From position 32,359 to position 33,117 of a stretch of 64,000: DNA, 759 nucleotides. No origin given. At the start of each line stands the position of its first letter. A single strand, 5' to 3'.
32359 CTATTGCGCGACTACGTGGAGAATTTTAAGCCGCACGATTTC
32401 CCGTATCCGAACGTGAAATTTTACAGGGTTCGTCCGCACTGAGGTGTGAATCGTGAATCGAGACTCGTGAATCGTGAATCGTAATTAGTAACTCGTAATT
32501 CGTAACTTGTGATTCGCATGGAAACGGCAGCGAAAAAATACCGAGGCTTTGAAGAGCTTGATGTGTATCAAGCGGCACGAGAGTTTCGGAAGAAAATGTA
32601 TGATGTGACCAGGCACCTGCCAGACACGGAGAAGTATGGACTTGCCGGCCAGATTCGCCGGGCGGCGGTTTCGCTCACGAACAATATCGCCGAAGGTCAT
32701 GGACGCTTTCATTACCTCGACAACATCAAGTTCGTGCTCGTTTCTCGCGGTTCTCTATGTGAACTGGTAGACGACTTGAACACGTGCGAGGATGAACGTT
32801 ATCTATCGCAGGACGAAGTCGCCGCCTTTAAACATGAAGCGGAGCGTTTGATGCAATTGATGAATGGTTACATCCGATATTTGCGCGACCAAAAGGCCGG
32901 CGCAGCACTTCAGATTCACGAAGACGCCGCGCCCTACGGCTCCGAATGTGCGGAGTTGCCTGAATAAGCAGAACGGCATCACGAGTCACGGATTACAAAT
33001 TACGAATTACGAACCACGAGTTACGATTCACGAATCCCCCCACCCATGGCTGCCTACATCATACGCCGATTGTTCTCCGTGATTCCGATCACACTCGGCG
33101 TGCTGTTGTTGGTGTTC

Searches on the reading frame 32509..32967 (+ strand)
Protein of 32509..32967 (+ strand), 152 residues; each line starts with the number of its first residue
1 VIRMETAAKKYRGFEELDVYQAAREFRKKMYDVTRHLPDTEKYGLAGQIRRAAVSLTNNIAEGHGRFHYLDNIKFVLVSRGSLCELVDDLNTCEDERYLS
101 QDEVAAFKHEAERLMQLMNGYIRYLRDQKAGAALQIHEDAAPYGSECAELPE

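Call 88: search_protein_families(library=pfam, proteins=[window:32509-32967:+], max_evalue=0.001)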
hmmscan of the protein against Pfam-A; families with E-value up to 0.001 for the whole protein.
window:32509-32967:+ (152 aa): 1 family
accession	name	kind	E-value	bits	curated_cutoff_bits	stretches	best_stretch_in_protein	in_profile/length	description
PF05635.17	23S_rRNA_IVP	-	2e-29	102.4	33.8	1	15-120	1-106/106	23S rRNA-intervening sequence protein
